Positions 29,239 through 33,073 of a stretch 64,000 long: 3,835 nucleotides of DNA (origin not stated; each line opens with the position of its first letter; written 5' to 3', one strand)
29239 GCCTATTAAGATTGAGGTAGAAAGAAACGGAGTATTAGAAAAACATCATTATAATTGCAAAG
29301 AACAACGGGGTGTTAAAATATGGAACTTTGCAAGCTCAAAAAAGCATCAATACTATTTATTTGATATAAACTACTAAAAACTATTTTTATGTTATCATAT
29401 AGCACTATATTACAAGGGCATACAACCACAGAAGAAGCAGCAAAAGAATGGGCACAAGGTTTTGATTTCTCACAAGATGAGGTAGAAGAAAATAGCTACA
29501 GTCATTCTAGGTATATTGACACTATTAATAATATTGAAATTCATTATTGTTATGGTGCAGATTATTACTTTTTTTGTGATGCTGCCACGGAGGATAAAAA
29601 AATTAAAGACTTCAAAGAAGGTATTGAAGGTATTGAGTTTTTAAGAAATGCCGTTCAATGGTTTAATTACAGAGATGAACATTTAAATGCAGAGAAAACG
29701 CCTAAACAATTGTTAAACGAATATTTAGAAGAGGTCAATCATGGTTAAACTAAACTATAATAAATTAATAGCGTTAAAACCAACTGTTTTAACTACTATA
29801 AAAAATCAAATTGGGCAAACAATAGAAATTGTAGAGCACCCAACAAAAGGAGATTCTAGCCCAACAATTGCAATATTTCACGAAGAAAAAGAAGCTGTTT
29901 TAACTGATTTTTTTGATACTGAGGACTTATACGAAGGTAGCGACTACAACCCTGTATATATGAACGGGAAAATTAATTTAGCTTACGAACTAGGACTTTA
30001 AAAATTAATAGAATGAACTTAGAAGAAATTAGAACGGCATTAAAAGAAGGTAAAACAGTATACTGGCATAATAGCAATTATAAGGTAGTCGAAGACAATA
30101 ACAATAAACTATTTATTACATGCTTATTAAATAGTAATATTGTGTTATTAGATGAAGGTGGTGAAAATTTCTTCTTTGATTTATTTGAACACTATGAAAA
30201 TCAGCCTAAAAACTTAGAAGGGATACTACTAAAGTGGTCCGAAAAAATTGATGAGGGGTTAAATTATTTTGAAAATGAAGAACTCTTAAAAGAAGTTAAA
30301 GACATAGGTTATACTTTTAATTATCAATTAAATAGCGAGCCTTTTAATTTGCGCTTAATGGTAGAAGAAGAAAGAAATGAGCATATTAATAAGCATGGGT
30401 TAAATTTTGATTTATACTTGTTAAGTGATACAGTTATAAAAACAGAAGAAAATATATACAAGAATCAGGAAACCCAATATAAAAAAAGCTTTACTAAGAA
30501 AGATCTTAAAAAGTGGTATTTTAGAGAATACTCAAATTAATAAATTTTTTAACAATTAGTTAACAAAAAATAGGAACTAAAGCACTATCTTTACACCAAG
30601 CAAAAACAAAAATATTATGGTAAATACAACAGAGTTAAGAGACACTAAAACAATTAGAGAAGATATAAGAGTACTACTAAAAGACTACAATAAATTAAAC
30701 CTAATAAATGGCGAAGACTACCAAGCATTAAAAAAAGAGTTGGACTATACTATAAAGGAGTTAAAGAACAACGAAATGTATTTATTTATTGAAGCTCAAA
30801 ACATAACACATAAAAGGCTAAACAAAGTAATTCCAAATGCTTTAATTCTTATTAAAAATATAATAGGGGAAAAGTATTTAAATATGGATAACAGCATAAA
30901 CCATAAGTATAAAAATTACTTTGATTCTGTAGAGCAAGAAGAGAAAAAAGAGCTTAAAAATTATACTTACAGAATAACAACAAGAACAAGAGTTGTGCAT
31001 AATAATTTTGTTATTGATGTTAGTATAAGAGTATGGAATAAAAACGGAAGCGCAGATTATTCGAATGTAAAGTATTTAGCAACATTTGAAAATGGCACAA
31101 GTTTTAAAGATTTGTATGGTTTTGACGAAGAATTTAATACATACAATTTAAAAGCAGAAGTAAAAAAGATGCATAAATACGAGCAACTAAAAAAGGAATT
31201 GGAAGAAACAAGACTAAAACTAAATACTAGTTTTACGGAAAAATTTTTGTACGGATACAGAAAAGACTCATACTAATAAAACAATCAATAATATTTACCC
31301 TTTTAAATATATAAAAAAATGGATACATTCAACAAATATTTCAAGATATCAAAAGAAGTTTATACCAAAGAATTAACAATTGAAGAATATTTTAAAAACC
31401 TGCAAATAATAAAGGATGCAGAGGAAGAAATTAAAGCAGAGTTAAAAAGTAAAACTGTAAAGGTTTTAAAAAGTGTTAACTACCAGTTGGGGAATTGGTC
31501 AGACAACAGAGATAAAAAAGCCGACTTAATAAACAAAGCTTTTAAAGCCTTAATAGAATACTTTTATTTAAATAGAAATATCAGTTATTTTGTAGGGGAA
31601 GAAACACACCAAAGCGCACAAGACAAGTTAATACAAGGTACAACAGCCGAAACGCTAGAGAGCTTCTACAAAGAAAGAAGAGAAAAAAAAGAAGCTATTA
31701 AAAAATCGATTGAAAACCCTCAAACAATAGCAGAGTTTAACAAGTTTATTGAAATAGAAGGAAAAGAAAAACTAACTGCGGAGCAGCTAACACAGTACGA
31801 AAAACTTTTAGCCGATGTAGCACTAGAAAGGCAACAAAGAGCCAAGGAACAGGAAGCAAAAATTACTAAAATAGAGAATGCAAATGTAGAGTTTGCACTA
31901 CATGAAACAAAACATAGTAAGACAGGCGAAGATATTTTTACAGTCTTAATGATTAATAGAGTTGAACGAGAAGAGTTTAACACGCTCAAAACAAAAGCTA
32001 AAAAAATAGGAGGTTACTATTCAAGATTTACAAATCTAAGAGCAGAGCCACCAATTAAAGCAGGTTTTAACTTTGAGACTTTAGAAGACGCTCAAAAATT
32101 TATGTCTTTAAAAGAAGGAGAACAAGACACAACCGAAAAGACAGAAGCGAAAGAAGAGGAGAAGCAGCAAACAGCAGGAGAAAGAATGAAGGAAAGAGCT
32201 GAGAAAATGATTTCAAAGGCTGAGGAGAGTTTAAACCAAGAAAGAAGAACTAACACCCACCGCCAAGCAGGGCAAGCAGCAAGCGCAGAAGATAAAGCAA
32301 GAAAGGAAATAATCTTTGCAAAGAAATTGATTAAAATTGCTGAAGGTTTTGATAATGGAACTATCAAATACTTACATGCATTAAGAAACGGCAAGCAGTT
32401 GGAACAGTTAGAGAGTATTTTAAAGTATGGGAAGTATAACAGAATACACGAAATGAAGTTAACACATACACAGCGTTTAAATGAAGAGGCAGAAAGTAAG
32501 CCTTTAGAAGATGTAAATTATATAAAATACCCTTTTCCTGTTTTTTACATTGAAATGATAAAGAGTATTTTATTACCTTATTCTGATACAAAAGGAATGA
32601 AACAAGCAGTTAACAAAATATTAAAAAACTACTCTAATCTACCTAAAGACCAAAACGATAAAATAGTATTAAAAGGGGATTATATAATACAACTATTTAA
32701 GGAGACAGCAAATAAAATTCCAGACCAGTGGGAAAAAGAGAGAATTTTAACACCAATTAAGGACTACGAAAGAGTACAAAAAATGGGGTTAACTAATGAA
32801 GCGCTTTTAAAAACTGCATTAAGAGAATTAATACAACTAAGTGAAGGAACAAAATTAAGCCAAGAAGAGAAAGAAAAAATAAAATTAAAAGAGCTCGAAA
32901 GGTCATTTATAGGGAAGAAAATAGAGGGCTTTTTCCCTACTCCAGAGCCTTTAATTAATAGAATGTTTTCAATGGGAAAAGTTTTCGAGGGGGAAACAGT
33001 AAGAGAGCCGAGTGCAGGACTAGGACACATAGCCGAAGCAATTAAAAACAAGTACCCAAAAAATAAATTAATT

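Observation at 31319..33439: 706-aa protein: large charged/coiled-coil N-terminal region fused to an N6-adenine methyltransferase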

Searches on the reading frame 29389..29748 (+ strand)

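Call 66: search_protein_families(library=pfam, proteins=[window:29389-29748:+], max_evalue=0.1)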
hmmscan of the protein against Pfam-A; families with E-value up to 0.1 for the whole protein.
window:29389-29748:+ (119 aa): 2 families
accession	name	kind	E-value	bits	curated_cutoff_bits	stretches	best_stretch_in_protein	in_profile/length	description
PF06441.18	EHN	-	0.0014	19.2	22.8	1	12-54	42-82/107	Epoxide hydrolase N terminus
PF04289.18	DUF447_N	-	0.058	13.8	24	1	57-107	53-102/114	Protein of unknown function (DUF447) N-terminal domain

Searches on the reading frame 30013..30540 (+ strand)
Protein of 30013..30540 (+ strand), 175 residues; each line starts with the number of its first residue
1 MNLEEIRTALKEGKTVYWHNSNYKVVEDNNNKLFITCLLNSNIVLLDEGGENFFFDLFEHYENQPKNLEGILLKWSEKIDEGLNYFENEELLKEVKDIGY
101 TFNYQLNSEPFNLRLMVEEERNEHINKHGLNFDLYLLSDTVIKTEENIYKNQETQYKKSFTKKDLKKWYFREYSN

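Call 39: search_protein_families(library=phrogs, proteins=[window:30013-30540:+], max_evalue=0.001)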
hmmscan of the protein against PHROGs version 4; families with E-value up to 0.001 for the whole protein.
window:30013-30540:+ (175 aa): 2 families
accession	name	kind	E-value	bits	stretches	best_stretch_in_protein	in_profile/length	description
phrog_37263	-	unknown function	5.2e-119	395.6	1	1-175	1-175/175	-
phrog_29067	-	unknown function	6.2e-13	50.2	1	57-116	159-219/219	-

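Call 66: search_protein_families(library=pfam, proteins=[window:30013-30540:+], max_evalue=0.1)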
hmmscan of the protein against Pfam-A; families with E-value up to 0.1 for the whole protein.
window:30013-30540:+ (175 aa): 1 family
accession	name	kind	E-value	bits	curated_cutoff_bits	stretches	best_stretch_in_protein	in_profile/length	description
PF17793.6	AHD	-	0.04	14.4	27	1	116-143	27-54/61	ANC1 homology domain (AHD)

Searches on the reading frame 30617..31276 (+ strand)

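Call 39: search_protein_families(library=phrogs, proteins=[window:30617-31276:+], max_evalue=0.001)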
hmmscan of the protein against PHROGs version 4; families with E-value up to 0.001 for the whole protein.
window:30617-31276:+ (219 aa): 1 family
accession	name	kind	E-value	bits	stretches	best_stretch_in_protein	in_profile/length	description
phrog_33743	-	unknown function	4.2e-149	495.4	1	1-219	1-219/219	-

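Call 66: search_protein_families(library=pfam, proteins=[window:30617-31276:+], max_evalue=0.1)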
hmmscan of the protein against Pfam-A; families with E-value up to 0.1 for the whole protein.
window:30617-31276:+ (219 aa): 0 families

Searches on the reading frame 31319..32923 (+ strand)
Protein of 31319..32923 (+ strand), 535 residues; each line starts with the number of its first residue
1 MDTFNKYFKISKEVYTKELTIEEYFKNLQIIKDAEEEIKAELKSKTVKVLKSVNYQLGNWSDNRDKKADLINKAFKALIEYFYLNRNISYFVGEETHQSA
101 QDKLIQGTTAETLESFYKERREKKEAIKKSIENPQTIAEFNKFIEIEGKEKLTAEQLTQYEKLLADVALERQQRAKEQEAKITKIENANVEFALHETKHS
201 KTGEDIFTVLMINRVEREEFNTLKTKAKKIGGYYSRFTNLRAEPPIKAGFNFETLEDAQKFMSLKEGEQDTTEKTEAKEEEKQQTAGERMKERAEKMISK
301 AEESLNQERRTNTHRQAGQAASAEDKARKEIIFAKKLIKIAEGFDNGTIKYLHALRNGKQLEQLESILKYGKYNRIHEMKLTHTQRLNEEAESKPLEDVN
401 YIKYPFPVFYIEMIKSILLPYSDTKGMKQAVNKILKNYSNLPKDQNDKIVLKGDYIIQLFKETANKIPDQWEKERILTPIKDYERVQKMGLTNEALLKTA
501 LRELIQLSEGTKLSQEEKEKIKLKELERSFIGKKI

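Call 44: predict_structure(alignment_id=A2)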
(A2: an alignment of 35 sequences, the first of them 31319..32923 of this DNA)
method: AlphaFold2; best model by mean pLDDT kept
length: 535 residues; sequences in the alignment: 35
mean_pLDDT: 87.6   pTM: 0.73
mean pLDDT of the five models: 87.6, 87.5, 87.1, 86.4, 85.9
residues with pLDDT >= 90: 245; 70-90: 273; 50-70: 17; < 50: 0
segments of 3 or more residues with pLDDT < 50: none
pLDDT, mean of each block of 10 residues (from residue 1): 93 92 95 94 93 91 90 93 89 85 91 92 90 92 91 90 94 85 77 87 88 86 88 89 88 90 84 79 81 92 87 84 87 90 86 88 91 83 73 80 92 89 90 80 68 91 94 94 93 94 89 80 80 65
secondary structure, 60 per line:
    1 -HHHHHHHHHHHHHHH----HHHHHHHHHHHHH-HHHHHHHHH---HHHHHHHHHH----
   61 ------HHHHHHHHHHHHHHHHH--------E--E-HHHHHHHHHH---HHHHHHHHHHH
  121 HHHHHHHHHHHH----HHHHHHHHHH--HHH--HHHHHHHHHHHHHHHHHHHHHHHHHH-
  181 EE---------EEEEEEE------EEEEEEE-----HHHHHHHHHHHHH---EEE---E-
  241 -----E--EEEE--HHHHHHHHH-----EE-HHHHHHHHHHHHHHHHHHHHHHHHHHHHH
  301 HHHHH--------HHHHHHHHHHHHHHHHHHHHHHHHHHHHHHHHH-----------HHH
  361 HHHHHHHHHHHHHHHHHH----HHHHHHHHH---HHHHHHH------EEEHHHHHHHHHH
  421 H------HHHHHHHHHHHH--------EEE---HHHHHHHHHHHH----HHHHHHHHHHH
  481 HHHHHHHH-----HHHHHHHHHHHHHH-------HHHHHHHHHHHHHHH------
elements in order: H2-16 H21-33 H35-43 H47-56 H67-83 H97-106 H110-132 H137-146 H154-179 E192-198 E205-211 H217-229 E233-235 E249-252 H255-263 H272-305 H314-346 H358-378 H383-391 H395-401 E408-410 H411-421 H428-439 E448-450 H454-465 H470-488 H494-507 H515-529

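Call 50: search_protein_representatives(protein=window:31319-32923:+)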
Query: 535 residues. Proteins with E-value up to 0.001 (for the whole library): 1057; up to 1e-10: 774; up to 1e-30: 505. The best 150 are listed.
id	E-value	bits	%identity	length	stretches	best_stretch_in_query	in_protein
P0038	9.4e-143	493.3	49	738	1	5-535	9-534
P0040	3.5e-137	474.9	48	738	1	12-535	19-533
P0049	1.8e-85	304.4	48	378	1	3-356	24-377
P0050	7.0e-76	272.8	37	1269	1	33-535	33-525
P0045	4.2e-75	270.2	35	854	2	49-535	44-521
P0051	1.3e-72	262.0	39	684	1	11-535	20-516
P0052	7.0e-71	256.3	35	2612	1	1-535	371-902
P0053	2.5e-69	251.1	33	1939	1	31-534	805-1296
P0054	3.6e-69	250.6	37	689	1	24-535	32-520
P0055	5.7e-68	246.7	33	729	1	10-514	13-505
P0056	6.8e-67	243.1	35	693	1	25-535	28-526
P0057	1.1e-66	242.4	59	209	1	1-201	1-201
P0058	1.2e-66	242.4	35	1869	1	3-535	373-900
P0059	3.4e-66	240.8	35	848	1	29-534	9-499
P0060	3.8e-66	240.7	35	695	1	53-535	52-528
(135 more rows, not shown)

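Call 60: search_protein_families(library=pfam, alignment_id=A4, max_evalue=0.001)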
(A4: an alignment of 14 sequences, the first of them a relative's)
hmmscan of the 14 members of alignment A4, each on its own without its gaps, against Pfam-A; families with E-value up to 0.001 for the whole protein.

A. member 1, P0052 (2612 aa): 4 families
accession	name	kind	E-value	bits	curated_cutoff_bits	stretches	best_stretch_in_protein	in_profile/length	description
PF18853.6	LPD37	-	4.2e-48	164.4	27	1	1153-1417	3-240/243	Large polyvalent protein associated domain 37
PF18857.6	LPD38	-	2.3e-39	135.9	27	1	2314-2493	1-187/189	Large polyvalent protein associated domain 38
PF05175.20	MTS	-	1e-05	25.7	23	1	1009-1089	59-143/170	Methyltransferase small domain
PF13489.12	Methyltransf_23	-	0.00056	20.1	27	0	921-1105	19-133/164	Methyltransferase domain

B. families by the number of members that match (of 14 scanned): 20 families
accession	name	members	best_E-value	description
PF05175.20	MTS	8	6e-10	Methyltransferase small domain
PF13489.12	Methyltransf_23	8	3.2e-08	Methyltransferase domain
PF18823.6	InPase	7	2.5e-55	Inorganic Pyrophosphatase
PF18857.6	LPD38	3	2.2e-40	Large polyvalent protein associated domain 38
PF18853.6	LPD37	1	4.2e-48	Large polyvalent protein associated domain 37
PF18760.7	ART-PolyVal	1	7e-26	ADP-Ribosyltransferase in polyvalent proteins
PF18762.7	Kinase-PolyVal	1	4.4e-25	Serine/Threonine/Tyrosine Kinase found in polyvalent proteins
PF18819.6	MuF_C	1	2.3e-24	Phage MuF-C-terminal domain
PF18763.7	ddrB-ParB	1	1.3e-17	ddrB-like ParB superfamily domain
PF18798.6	LPD3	1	2.9e-14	Large polyvalent protein-associated domain 3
PF18905.5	DUF5661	1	9e-13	Protein of unknown function (DUF5661)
PF18796.6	LPD1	1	7.9e-10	Large polyvalent protein-associated domain 1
PF18827.6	LPD14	1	1.7e-09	Large polyvalent protein-associated domain 14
PF00990.26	GGDEF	1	3.9e-09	Diguanylate cyclase, GGDEF domain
PF13589.12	HATPase_c_3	1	5.9e-07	Histidine kinase-, DNA gyrase B-, and HSP90-like ATPase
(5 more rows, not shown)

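Call 71: fold_search(model_id=the predicted structure, library=viral)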
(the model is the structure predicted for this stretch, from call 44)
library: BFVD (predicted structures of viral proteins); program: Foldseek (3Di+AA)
matches with E <= 10: 191; with E <= 0.001: 8
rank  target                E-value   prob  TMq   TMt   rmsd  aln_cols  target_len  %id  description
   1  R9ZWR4                2.8e-66  1.00  0.94  0.72   2.3       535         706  100  DNA methylase [Cellulophaga phage phi17:2]
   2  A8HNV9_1              5.4e-24  1.00  0.66  0.30   5.7       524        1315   25  (no name in the UniProt tables at hand)
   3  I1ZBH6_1              1.2e-23  1.00  0.60  0.31   8.6       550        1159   23  (no name in the UniProt tables at hand)
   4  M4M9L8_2              1.0e-22  1.00  0.70  0.41   6.5       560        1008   23  (no name in the UniProt tables at hand)
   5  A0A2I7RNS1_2          1.9e-22  1.00  0.71  0.39   5.7       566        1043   24  (no name in the UniProt tables at hand)
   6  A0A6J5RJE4            2.5e-22  1.00  0.74  0.34   7.8       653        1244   22  AdoMet_MTases domain containing protein [uncultured Caudovirales phage]
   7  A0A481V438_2          1.6e-21  1.00  0.65  0.42   7.8       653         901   22  (no name in the UniProt tables at hand)
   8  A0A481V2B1            8.8e-16  1.00  0.55  0.41   6.8       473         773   26  (no name in the UniProt tables at hand)
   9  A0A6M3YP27            4.7e-01  0.08  0.10  0.09  29.4       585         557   10  Uncharacterized protein (Fragment) [Riboviria sp.]
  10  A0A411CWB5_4          4.9e-01  0.08  0.11  0.06  33.1       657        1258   11  (no name in the UniProt tables at hand)
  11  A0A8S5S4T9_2          6.3e-01  0.07  0.09  0.07  37.4       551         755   12  Minor tail protein [Siphoviridae sp. ctiV651]
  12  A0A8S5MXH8            7.5e-01  0.08  0.10  0.10  28.2       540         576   11  Tail tape measure [Siphoviridae sp. cth2082]
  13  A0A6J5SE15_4          7.5e-01  0.08  0.12  0.05  30.4       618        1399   10  Helicase/UvrB, N-terminal [uncultured Caudovirales phage]
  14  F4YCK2                8.2e-01  0.06  0.11  0.07  45.0       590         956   12  (no name in the UniProt tables at hand)
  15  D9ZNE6                8.5e-01  0.09  0.10  0.07  18.0       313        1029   12  (no name in the UniProt tables at hand)
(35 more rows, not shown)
